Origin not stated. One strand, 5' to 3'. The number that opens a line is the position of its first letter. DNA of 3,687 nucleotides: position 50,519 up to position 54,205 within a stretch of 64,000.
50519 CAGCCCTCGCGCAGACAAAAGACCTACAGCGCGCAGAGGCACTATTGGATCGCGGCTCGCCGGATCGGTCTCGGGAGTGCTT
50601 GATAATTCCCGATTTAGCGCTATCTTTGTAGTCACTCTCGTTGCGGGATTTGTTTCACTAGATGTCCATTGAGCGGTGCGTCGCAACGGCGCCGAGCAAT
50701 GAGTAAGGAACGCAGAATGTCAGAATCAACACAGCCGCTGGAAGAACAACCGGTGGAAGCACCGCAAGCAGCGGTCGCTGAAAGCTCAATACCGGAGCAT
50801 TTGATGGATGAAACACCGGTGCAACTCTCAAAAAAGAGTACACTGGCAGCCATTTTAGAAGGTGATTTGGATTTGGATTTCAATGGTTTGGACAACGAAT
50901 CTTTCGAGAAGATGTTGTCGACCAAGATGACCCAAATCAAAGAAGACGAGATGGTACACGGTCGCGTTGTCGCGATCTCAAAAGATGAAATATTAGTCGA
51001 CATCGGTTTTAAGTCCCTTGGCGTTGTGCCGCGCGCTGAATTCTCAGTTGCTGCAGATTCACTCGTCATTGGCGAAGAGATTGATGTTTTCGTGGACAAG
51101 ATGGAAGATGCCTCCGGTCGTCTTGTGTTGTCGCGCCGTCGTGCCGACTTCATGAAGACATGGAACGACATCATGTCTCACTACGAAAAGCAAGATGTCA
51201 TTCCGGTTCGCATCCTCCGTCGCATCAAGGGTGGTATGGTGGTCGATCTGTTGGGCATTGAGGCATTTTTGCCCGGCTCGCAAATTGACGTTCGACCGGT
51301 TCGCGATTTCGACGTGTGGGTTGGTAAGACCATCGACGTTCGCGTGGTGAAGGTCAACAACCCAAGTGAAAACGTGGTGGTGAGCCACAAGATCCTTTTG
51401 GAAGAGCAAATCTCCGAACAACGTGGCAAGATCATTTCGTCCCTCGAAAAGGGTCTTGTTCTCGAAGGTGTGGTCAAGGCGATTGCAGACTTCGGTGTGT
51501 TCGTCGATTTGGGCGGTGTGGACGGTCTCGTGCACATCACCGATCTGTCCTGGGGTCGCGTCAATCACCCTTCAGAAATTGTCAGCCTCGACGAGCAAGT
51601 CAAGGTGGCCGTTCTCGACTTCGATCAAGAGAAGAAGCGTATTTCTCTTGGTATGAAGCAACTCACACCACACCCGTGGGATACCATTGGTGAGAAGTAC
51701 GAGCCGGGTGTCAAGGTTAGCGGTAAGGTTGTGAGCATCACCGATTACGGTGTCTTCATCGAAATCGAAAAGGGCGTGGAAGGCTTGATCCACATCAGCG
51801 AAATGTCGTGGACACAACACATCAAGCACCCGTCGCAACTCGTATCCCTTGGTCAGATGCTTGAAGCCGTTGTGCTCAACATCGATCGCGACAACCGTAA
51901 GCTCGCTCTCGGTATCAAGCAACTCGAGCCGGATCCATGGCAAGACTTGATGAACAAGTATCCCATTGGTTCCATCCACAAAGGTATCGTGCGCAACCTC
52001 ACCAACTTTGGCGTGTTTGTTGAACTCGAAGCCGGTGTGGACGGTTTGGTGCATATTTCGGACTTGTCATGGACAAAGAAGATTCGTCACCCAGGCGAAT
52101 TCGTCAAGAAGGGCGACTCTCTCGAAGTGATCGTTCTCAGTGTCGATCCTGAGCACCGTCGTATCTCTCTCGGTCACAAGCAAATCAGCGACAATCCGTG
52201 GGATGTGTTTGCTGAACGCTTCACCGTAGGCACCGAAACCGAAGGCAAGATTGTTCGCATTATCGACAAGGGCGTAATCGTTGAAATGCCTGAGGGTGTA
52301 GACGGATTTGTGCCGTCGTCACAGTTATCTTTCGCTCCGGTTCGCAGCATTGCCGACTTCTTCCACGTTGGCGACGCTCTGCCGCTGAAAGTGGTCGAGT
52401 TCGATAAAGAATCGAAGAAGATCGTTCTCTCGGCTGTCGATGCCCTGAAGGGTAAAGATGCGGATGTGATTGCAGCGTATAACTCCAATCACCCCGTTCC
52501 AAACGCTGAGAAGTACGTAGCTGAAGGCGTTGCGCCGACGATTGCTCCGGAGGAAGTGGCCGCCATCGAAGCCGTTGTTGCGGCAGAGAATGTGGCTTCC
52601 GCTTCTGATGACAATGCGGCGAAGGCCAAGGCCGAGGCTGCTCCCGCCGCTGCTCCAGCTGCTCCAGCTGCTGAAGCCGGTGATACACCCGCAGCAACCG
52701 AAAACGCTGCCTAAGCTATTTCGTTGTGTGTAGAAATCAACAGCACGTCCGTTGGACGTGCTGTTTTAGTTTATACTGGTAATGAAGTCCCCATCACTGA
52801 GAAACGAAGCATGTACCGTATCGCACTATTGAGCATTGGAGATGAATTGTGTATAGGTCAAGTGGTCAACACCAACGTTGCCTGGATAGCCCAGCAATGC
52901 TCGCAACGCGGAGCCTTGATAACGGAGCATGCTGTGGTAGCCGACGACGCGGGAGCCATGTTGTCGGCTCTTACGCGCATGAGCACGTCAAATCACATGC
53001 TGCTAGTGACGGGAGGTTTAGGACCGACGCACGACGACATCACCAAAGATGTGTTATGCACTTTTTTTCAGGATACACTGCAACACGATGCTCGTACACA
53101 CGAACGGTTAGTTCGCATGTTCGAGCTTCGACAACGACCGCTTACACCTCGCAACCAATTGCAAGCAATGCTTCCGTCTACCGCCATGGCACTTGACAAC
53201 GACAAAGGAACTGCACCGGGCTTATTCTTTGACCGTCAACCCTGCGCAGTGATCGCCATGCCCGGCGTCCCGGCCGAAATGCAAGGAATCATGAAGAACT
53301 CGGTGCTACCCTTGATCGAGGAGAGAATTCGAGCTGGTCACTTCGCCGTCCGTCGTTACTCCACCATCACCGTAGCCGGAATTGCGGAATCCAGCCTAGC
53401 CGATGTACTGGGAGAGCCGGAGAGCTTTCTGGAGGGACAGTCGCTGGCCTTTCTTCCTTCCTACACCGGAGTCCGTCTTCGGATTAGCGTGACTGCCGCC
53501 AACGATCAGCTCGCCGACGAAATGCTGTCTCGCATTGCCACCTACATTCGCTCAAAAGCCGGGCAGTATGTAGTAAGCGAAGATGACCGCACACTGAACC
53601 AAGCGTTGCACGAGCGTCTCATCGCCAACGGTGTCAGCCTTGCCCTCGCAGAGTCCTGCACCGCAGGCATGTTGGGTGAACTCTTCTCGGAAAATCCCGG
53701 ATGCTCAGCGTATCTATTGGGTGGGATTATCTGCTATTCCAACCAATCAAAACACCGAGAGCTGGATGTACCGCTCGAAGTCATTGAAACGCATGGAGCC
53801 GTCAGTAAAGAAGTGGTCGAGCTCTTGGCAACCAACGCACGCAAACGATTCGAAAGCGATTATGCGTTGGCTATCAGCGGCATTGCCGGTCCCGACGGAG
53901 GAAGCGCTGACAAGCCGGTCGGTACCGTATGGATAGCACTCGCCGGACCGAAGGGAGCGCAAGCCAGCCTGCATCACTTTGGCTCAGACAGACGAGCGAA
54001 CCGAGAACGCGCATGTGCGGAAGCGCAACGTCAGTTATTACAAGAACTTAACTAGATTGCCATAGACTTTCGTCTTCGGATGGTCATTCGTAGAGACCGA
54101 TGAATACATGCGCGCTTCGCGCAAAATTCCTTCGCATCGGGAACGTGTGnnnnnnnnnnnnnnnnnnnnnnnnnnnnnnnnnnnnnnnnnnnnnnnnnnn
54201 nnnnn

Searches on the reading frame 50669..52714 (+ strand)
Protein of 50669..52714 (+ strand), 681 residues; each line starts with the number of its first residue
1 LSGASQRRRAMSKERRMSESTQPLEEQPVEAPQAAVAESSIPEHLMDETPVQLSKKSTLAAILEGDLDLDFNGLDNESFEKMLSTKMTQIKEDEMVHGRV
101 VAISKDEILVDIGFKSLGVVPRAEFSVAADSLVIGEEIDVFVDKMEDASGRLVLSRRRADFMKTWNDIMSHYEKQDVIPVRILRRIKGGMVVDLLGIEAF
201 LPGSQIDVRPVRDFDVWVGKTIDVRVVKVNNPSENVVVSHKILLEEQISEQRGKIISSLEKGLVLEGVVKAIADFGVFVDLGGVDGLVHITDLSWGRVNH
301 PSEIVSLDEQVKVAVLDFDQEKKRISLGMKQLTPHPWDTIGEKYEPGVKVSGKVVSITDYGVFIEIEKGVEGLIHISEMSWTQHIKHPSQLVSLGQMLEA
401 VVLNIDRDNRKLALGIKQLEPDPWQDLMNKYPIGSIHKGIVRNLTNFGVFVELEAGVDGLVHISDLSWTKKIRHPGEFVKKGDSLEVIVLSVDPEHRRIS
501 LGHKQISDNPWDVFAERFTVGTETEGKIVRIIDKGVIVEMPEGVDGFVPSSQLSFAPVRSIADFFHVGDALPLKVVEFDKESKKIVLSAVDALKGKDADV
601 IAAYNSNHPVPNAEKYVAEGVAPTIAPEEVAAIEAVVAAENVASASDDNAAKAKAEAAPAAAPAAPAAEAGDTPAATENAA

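Call 16: search_protein_families(library=ncbifam, proteins=[window:50669-52714:+], max_evalue=0.01)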
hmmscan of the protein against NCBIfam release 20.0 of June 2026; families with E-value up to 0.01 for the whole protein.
window:50669-52714:+ (681 aa): 35 families (the best 25 are shown)
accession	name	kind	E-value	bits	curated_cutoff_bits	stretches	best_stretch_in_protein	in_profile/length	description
NF004953.0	PRK06299.1-3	equivalog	4.6e-240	797.8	720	1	70-610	23-558/580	30S ribosomal protein S1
NF004952.0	PRK06299.1-2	equivalog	1.6e-211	703.6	524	2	75-436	29-393/580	30S ribosomal protein S1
TIGR00717.1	rpsA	equivalog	1e-174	581.9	577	1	77-588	1-514/516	30S ribosomal protein S1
NF004955.0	PRK06299.1-5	equivalog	1e-172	575.3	878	2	76-418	9-355/566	30S ribosomal protein S1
NF004954.0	PRK06299.1-4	equivalog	5.2e-171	569.6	727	2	77-418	3-348/560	30S ribosomal protein S1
NF005208.0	PRK06676.1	equivalog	9.4e-170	564.8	368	3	77-396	4-327/391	30S ribosomal protein S1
NF000907.0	PRK00087.1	equivalog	7.3e-162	539.9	624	3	77-382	287-599/671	bifunctional 4-hydroxy-3-methylbut-2-enyl diphosphate reductase/30S ribosomal protein S1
NF004951.0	PRK06299.1-1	equivalog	5.5e-148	493.8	918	1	77-608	3-538/556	30S ribosomal protein S1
NF005911.0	PRK07899.1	equivalog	4.4e-140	467.6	691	3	77-420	20-366/486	30S ribosomal protein S1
NF010379.0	PRK13806.1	equivalog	5.1e-130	434.4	648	2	77-456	15-402/491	30S ribosomal protein S1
NF004956.0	PRK06299.1-6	equivalog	1.7e-107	360.3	711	1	75-607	13-540/554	30S ribosomal protein S1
NF005639.0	PRK07400.1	equivalog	6.3e-72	242.1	460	4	71-342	10-277/318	30S ribosomal protein S1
NF005973.0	PRK08059.1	equivalog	3e-63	211.4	148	4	342-423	3-83/123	S1 domain-containing post-transcriptional regulator GSP13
NF040579.1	S1_dom_CvfD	subfamily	7.2e-60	200.2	117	4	344-423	1-79/113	CvfD/Ygs/GSP13 family RNA-binding post-transcriptional regulator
NF008805.1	PRK11824.1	equivalog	2.3e-51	175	471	4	426-504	605-681/683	polyribonucleotide nucleotidyltransferase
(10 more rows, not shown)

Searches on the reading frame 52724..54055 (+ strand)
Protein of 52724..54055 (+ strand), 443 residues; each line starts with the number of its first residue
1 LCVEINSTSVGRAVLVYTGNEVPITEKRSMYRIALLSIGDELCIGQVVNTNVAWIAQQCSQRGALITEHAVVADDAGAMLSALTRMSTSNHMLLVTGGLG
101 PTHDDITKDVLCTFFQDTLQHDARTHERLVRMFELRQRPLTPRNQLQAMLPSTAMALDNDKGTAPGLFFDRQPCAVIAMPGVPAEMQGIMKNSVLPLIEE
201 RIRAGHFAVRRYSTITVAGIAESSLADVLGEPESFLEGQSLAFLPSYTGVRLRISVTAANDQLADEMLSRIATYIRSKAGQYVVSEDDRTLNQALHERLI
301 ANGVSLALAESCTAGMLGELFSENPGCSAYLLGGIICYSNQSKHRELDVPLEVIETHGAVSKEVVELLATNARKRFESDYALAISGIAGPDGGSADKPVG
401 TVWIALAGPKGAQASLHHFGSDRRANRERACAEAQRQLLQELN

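Call 52: search_protein_families(library=pfam, proteins=[window:52724-54055:+], max_evalue=0.001)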
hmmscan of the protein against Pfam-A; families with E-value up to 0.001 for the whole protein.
window:52724-54055:+ (443 aa): 3 families
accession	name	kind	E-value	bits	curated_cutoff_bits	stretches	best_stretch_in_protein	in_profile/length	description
PF02464.23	CinA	-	3e-52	176.8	23.5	1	290-441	3-154/155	Competence-damaged protein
PF00994.29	MoCF_biosynth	-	2e-27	96.1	26.6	1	35-199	2-143/144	Probable molybdopterin binding domain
PF18146.6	CinA_KH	-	2e-11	44.2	27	1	214-283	3-71/73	Damage-inducible protein CinA KH domain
